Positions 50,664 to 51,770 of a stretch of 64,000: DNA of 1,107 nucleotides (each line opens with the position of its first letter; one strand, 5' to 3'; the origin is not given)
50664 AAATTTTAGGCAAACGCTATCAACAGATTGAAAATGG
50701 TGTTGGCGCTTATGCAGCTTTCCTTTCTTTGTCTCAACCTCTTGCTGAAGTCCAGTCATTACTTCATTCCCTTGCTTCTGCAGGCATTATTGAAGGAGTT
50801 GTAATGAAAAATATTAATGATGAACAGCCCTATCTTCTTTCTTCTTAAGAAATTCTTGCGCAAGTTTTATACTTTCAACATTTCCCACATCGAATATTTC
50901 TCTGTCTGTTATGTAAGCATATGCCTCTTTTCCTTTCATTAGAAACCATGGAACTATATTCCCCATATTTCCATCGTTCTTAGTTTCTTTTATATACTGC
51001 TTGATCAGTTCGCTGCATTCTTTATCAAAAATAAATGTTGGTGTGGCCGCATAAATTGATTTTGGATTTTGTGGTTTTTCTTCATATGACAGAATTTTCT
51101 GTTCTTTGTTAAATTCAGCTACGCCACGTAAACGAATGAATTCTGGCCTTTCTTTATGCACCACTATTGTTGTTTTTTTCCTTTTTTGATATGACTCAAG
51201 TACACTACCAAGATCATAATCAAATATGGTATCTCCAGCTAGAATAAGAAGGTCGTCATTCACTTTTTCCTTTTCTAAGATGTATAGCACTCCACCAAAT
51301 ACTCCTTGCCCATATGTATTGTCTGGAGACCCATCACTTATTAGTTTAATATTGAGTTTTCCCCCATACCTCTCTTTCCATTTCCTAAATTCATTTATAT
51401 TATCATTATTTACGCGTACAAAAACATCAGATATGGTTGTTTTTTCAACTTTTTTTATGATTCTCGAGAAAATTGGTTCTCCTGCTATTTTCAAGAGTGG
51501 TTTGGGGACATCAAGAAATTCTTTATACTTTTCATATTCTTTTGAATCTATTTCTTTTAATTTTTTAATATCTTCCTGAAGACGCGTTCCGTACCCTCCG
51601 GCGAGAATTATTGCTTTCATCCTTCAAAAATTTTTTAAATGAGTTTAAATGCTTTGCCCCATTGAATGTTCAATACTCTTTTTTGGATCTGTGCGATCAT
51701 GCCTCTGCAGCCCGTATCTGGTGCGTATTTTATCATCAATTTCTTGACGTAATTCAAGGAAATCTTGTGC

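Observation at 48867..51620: Sugar-1-kinase (GalK-like), unknown protein and nucleotidyltransferase trio: a salvage-type activation route for an unusual sugar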

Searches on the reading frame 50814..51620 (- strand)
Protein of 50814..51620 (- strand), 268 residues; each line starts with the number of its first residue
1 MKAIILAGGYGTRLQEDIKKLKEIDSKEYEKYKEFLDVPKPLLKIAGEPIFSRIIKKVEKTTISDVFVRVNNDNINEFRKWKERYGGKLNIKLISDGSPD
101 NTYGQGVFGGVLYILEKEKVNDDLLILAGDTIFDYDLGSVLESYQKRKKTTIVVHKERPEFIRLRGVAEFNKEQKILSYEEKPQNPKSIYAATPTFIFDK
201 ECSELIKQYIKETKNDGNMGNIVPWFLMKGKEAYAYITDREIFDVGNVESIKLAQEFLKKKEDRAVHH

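Call 3: search_protein_families(library=pfam, proteins=[window:50814-51620:-], max_evalue=0.01)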
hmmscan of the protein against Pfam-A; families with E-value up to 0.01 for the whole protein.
window:50814-51620:- (268 aa): 3 families
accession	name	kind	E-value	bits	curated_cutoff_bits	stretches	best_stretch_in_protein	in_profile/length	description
PF00483.29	NTP_transferase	-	3.7e-26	92.6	21.2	1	37-260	19-244/245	Nucleotidyl transferase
PF12804.13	NTP_transf_3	-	7.5e-14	52.7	27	1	3-212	1-147/160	MobA-like NTP transferase domain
PF01128.25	IspD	-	0.00024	21.4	27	0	37-98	17-75/221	2-C-methyl-D-erythritol 4-phosphate cytidylyltransferase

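Call 4: search_protein_families(library=ncbifam, proteins=[window:50814-51620:-], max_evalue=0.01)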
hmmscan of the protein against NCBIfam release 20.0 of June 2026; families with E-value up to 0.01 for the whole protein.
window:50814-51620:- (268 aa): 27 families (the best 25 are shown)
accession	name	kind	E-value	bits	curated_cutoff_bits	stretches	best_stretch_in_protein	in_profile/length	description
NF003670.0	PRK05293.1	equivalog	4.8e-17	61.9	470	1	121-261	118-262/382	glucose-1-phosphate adenylyltransferase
NF041313.1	UDPGP_AglF_Halo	equivalog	1.7e-16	60.4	400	1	37-254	20-230/234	UTP--glucose-1-phosphate uridylyltransferase AglF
TIGR01208.1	rmlA_long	equivalog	1.8e-16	60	320.25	1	39-260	21-236/353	glucose-1-phosphate thymidylyltransferase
TIGR01207.1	rmlA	equivalog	4.8e-16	58.7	360.65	1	36-264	18-242/286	glucose-1-phosphate thymidylyltransferase RfbA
TIGR03992.1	Arch_glmU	subfamily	1.5e-15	57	292.1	1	38-258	21-228/393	bifunctional sugar-1-phosphate nucleotidylyltransferase/acetyltransferase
NF012024.0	PRK15480.1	equivalog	1.5e-14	53.8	588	1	3-264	6-246/292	glucose-1-phosphate thymidylyltransferase RfbA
NF041135.1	IPPtranDIPPsyn_Thcocales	equivalog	8.3e-13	48.1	580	1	1-258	1-217/419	bifunctional L-myo-inositol-1-phosphate cytidylyltransferase/CDP-L-myo-inositol myo-inositolphosphotransferase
TIGR02091.1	glgC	equivalog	1.5e-12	47.3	424.9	1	113-251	106-252/364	glucose-1-phosphate adenylyltransferase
NF052502.1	man1P_GTase_Rv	exception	1.9e-11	43.5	440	1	36-250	19-222/352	mannose-1-phosphate guanylyltransferase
NF049965.1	GlMnHpPGnyltfHddC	equivalog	1.4e-10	41.2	300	1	1-188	1-158/221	D-glycero-D-manno-heptose 1-phosphate guanosyltransferase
NF001457.0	PRK00317.1-3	equivalog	2.5e-10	40.2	164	1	39-168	18-137/200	molybdenum cofactor guanylyltransferase MobA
NF041173.1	Sug_nt_acttase_Thmprot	equivalog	6e-10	38.6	600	1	38-226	21-196/405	bifunctional sugar-1-phosphate nucleotidylyltransferase/acetyltransferase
NF001947.0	PRK00725.1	subfamily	3.9e-09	35.8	470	1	113-241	123-259/426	glucose-1-phosphate adenylyltransferase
TIGR02623.1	G1P_cyt_trans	equivalog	3.1e-08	33.4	300.25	1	1-68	1-51/255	glucose-1-phosphate cytidylyltransferase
NF045495.1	AdoCbiPCobY_Meth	equivalog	1.5e-07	31.2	250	1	37-95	17-76/195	adenosylcobinamide-phosphate guanylyltransferase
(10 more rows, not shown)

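Call 23: search_solved_structures(query=window:50814-51620:-, max_evalue=0.001, show_alignments=1)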
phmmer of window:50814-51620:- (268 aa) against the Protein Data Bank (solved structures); distinct sequences matched with E-value up to 0.001: 22.
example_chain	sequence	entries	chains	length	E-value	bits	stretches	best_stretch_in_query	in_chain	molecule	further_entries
3hl3_A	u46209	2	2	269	1.2e-12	50.9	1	41-236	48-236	Glucose-1-phosphate thymidylyltransferase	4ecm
4ho0_A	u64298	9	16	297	1.1e-11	47.8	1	97-264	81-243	Glucose-1-phosphate thymidylyltransferase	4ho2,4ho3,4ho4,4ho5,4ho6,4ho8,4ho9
1h5r_B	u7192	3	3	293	2.6e-11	46.6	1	113-264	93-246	GLUCOSE-1-PHOSPHATE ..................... | Glucose-1-phosphate thymidylyltransferase 1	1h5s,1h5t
1h5r_A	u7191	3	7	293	2.6e-11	46.5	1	113-264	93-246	GLUCOSE-1-PHOSPHATE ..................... | Glucose-1-phosphate thymidylyltransferase 1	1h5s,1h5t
3pkq_A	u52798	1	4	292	3e-11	46.3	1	38-264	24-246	Glucose-1-phosphate thymidylyltransferase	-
1h5s_D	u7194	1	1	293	3.3e-11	46.2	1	39-264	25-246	Glucose-1-phosphate thymidylyltransferase 1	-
3pkp_A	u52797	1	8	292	9.2e-11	44.7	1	38-264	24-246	Glucose-1-phosphate thymidylyltransferase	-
1mp5_A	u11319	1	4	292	9.9e-11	44.6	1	113-264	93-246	Y177F VARIANT OF S. ENTERICA RmlA BOUND TO UDP-GLUCOSE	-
1h5s_A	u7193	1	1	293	1.1e-10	44.4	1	39-264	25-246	Glucose-1-phosphate thymidylyltransferase 1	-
1mp3_A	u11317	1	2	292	1.3e-10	44.3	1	88-264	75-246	GLUCOSE-1-PHOSPHATE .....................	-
1iim_A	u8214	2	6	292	1.4e-10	44.2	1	113-264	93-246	glucose-1-phosphate thymidylyltransferase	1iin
1mp4_A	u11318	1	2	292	2.7e-10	43.2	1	113-264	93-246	W224H Variant of S. Enterica RmlA Bound to UDP-Glucose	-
8x7s_B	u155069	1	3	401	6e-10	42.1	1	37-249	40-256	UTP--glucose-1-phosphate uridylyltransferase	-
6n0u_A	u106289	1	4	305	1.1e-09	41.3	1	112-206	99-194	Glucose-1-phosphate thymidylyltransferase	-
5ify_A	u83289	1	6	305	1.3e-09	41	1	89-207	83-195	Glucose-1-phosphate thymidylyltransferase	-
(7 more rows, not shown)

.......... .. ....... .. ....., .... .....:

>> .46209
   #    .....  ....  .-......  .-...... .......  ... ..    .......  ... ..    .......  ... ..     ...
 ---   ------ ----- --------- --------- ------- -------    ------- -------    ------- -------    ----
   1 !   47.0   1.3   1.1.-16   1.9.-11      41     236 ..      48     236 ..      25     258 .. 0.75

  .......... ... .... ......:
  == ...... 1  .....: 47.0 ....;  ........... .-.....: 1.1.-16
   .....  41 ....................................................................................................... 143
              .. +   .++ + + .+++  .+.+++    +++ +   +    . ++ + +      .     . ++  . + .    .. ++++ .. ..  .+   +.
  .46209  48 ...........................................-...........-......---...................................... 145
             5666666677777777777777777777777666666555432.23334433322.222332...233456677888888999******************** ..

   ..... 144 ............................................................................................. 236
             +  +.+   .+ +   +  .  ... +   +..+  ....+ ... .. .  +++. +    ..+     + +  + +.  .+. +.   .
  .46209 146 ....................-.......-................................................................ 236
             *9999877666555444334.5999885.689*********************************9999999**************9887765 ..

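Call 61: find_homologous_proteins(query=window:50814-51620:-, max_evalue=1e-10)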
Query window:50814-51620:- (268 aa): 56 proteins with E <= 1e-10 among 787 candidates.
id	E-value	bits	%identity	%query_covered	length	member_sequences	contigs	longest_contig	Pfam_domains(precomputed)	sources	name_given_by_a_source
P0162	1.3e-172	590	100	100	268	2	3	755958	PF00483.30,PF12804.14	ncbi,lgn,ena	-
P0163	1.5e-135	469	79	98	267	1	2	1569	PF00483.30,PF12804.14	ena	-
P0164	4.9e-109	382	64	97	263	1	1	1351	PF00483.30,PF12804.14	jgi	jgi:glucose-1-phosphate thymidylyltransferase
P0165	2.1e-107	376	61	97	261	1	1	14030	PF00483.30,PF12804.14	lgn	-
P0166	5.4e-106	372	61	97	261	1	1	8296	PF00483.30,PF12804.14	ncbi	-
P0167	4.7e-99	349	58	97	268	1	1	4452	PF00483.30,PF12804.14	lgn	-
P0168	1.3e-98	348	59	99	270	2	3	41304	PF00483.30,PF12804.14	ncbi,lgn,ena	-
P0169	4.7e-56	208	42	96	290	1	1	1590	PF00483.30,PF12804.14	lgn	-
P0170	6.2e-43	165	38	98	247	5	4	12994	PF00483.30,PF01128.26,PF12804.14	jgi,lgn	jgi:glucose-1-phosphate thymidylyltransferase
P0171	1.3e-37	148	34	99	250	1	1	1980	PF00483.30,PF12804.14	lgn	-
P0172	4.2e-37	146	34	96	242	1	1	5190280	PF00483.30,PF12804.14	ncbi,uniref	ncbi:nucleotidyltransferase family protein [Salipaludibacillus sp. HK11]|uniref:nucleotidyltransfera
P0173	5.9e-37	145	36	97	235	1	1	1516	PF00483.30,PF01128.26,PF12804.14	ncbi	-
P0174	2.4e-35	140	36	93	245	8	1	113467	PF00483.30,PF12804.14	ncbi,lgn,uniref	ncbi:sugar phosphate nucleotidyltransferase [Gracilibacillus sp. JCM 18860]|uniref:sugar phosphate n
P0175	4.6e-34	136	36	96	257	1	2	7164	PF00483.30,PF12804.14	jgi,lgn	jgi:glucose-1-phosphate thymidylyltransferase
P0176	3.1e-33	133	33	98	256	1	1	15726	PF00483.30,PF12804.14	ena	-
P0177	6.5e-33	132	32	96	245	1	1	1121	PF00483.30,PF01128.26,PF12804.14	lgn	-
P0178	3.9e-32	130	34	97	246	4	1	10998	PF00483.30,PF12804.14,PF02348.26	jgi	-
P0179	5.7e-31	126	35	97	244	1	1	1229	PF00483.30,PF12804.14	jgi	jgi:glucose-1-phosphate thymidylyltransferase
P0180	5.6e-30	123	33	97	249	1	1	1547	PF00483.30,PF01128.26,PF12804.14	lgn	-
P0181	8.1e-30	122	31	93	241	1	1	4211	PF00483.30,PF01128.26,PF12804.14,PF02348.26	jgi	jgi:glucose-1-phosphate thymidylyltransferase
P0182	1.0e-29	122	33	96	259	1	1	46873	PF00483.30,PF12804.14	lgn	-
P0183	1.8e-29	121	30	97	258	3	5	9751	PF00483.30,PF12804.14,PF02348.26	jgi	jgi:glucose-1-phosphate thymidylyltransferase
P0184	7.2e-29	119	33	97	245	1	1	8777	PF00483.30,PF01128.26,PF12804.14,PF02348.26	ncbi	-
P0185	1.6e-28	118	31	96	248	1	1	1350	PF00483.30,PF12804.14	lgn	-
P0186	4.4e-28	116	32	96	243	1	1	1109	PF00483.30,PF12804.14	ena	-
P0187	4.7e-28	116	31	97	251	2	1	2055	PF00483.30,PF12804.14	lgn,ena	-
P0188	7.5e-28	116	31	93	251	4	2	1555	PF00483.30,PF01128.26,PF12804.14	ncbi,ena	-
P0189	9.2e-28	115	38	79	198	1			PF00483.30,PF12804.14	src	-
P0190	1.2e-27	115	36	93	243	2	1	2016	PF00483.30,PF12804.14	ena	-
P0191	1.6e-27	115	31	97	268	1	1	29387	PF00483.30,PF12804.14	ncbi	-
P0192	2.9e-27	114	30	97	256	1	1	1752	PF00483.30,PF12804.14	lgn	-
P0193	4.2e-27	113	30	100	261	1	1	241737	PF00483.30,PF12804.14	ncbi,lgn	-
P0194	1.7e-26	111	31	97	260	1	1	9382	PF00483.30,PF12804.14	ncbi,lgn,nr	ncbi:MAG: nucleotidyltransferase family protein [Nanoarchaeota archaeon]|nr:nucleotidyltransferase f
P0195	3.2e-26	110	31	99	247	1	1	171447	PF00483.30,PF01128.26,PF12804.14,PF02348.26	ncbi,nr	ncbi:nucleotidyltransferase family protein [Candidatus Woesearchaeota archaeon]|nr:nucleotidyltransf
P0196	2.1e-25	108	30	93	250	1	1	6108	PF00483.30,PF12804.14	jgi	jgi:glucose-1-phosphate thymidylyltransferase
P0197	8.9e-25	106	30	97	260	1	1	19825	PF00483.30,PF12804.14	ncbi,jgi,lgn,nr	ncbi:nucleotidyltransferase family protein [Candidatus Woesearchaeota archaeon]|nr:nucleotidyltransf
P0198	2.5e-24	104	28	97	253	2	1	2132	PF00483.30,PF12804.14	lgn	-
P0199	3.2e-24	104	30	97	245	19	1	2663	PF00483.30,PF01128.26,PF12804.14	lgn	-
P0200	4.6e-24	103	29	97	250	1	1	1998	PF00483.30,PF12804.14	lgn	-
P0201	4.9e-24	103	30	93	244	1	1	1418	PF00483.30,PF12804.14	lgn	-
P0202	5.1e-24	103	30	93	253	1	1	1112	PF00483.30,PF12804.14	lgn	-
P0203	8.9e-24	102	30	96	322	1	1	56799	PF00483.30,PF12804.14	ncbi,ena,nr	ncbi:MAG: NTP transferase domain-containing protein [Candidatus Diapherotrites archaeon]|nr:NTP tran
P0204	9.0e-24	102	30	95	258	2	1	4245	PF00483.30,PF12804.14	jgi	-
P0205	5.0e-23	100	29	93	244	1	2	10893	PF00483.30,PF12804.14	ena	-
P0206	6.0e-23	100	29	93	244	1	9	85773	PF00483.30,PF12804.14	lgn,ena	-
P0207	6.3e-23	99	29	93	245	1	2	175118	PF00483.30,PF12804.14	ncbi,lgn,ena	-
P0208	8.7e-23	99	28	97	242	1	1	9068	PF00483.30,PF12804.14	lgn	-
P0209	1.3e-22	98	29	93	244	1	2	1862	PF00483.30,PF12804.14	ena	-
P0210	1.6e-21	95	28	93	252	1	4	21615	PF00483.30,PF12804.14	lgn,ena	-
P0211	1.6e-21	95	30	97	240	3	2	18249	PF00483.30,PF12804.14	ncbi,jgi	-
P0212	8.1e-21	93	30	98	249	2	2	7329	PF00483.30,PF12804.14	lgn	-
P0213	2.1e-20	91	30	99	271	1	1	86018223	PF00483.30,PF12804.14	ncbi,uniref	ncbi:uncharacterized protein [Amphiura filiformis]|uniref:uncharacterized protein n=1 Tax=Amphiura f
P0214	4.9e-20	90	29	96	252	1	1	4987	PF00483.30,PF12804.14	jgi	-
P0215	1.2e-18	85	27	95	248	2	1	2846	PF00483.30,PF12804.14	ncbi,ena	-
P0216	2.2e-17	81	27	93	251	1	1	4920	PF00483.30,PF12804.14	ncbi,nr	ncbi:MAG: NTP transferase domain-containing protein [Prevotella sp.]|nr:NTP transferase domain-conta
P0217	7.0e-14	70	28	97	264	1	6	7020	PF00483.30,PF12804.14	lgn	-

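Call 62: find_encoding_contigs(protein=P0172, flank=7000, max_places=1)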
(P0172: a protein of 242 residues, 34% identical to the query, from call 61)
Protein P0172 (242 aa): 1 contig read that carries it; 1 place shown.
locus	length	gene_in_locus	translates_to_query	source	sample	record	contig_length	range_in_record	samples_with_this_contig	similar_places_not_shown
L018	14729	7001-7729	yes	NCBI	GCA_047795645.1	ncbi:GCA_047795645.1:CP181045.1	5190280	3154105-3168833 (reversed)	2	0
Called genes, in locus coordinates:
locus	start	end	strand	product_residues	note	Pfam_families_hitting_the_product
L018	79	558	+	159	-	PF07331:TctB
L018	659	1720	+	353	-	PF03401:TctC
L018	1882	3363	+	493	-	PF01970:TctA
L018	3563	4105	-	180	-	PF19652:DUF6155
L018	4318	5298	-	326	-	PF01497:Peripla_BP_2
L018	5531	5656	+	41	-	-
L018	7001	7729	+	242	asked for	PF00483:NTP_transferase, PF12804:NTP_transf_3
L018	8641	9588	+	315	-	PF00528:BPD_transp_1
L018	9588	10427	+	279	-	PF00528:BPD_transp_1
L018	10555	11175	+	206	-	PF04854:DUF624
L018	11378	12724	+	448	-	PF01547:SBP_bac_1, PF13416:SBP_bac_8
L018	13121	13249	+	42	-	PF00483:NTP_transferase (weak)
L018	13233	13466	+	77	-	-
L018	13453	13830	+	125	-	PF00483:NTP_transferase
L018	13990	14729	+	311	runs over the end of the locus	PF00246:Peptidase_M14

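Call 63: find_encoding_contigs(protein=P0174, flank=7000, max_places=1)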
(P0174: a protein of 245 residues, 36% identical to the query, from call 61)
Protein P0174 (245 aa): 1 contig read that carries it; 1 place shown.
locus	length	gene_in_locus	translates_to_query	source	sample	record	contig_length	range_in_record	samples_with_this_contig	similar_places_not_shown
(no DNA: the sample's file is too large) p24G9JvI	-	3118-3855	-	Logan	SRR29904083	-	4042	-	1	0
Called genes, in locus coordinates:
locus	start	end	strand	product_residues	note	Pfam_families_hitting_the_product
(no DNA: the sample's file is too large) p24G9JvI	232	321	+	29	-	-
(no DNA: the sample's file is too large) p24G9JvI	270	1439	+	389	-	PF07690:MFS_1, PF13347:MFS_2 (faint), PF03209:PUCC (faint), PF07690:MFS_1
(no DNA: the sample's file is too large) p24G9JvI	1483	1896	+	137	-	PF00903:Glyoxalase, PF13669:Glyoxalase_4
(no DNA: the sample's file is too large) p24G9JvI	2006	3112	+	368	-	PF00288:GHMP_kinases_N, PF08544:GHMP_kinases_C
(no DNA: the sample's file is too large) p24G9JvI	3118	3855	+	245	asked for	PF00483:NTP_transferase, PF12804:NTP_transf_3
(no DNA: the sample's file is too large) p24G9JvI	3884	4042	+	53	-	?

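Call 64: find_encoding_contigs(protein=P0193, flank=7000, max_places=1)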
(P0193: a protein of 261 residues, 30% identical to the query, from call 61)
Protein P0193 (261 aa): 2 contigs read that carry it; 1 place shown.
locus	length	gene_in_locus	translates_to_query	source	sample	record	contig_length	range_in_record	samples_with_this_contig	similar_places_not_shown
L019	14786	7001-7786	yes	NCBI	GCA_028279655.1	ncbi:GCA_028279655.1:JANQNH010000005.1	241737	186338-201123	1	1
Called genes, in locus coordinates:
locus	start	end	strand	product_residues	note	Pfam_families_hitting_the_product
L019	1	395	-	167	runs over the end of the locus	-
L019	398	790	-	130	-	-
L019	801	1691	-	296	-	-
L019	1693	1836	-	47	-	-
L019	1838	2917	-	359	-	PF00291:PALP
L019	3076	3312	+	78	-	PF24434:DUF7557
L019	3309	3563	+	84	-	PF05016:ParE_toxin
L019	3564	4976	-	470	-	PF14691:Fer4_20, PF00890:FAD_binding_2 (faint), PF07992:Pyr_redox_2, PF13450:NAD_binding_8 (weak), PF13738:Pyr_redox_3, PF01262:AlaDh_PNT_C (weak), PF00070:Pyr_redox, PF13241:NAD_binding_7 (weak), +3 more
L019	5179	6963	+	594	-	PF05693:Glycogen_syn, PF08323:Glyco_transf_5 (weak), PF00534:Glycos_transf_1 (faint)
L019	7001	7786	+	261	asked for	PF00483:NTP_transferase, PF12804:NTP_transf_3 (weak)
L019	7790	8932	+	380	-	PF08323:Glyco_transf_5, PF13439:Glyco_transf_4, PF13477:Glyco_trans_4_2 (weak), PF13579:Glyco_trans_4_4, PF20706:GT4-conflict, PF00534:Glycos_transf_1, PF13692:Glyco_trans_1_4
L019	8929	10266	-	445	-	PF00534:Glycos_transf_1, PF13692:Glyco_trans_1_4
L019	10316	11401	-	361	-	PF13649:Methyltransf_25 (weak)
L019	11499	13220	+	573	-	PF05693:Glycogen_syn, PF08323:Glyco_transf_5 (weak), PF00534:Glycos_transf_1 (weak), PF05693:Glycogen_syn, PF13692:Glyco_trans_1_4 (weak)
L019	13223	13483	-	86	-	PF25206:DUF7836 (weak)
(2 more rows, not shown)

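Call 82: predict_structure(alignment_id=A5)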
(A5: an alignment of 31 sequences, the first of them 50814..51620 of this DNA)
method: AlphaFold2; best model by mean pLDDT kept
length: 268 residues; sequences in the alignment: 31
mean_pLDDT: 92.9   pTM: 0.90
mean pLDDT of the five models: 92.9, 92.1, 92.0, 92.0, 90.0
residues with pLDDT >= 90: 213; 70-90: 53; 50-70: 2; < 50: 0
segments of 3 or more residues with pLDDT < 50: none
pLDDT, mean of each block of 10 residues (from residue 1): 90 92 97 94 95 97 97 94 95 87 80 92 95 96 97 93 94 98 95 96 91 83 94 97 92 94 80
secondary structure, 60 per line:
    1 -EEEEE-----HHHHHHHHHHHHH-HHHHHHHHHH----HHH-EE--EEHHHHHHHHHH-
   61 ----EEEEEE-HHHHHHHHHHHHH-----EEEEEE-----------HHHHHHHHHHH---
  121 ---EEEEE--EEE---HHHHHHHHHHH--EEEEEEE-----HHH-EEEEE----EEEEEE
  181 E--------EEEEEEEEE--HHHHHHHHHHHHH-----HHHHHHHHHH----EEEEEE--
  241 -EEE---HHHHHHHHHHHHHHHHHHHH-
elements in order: E2-6 H12-24 H26-35 H50-59 E65-70 H72-84 E90-95 H107-117 E124-128 E131-133 H137-147 E150-156 E166-170 E175-181 E190-198 H201-213 H219-228 E233-238 E242-244 H248-267
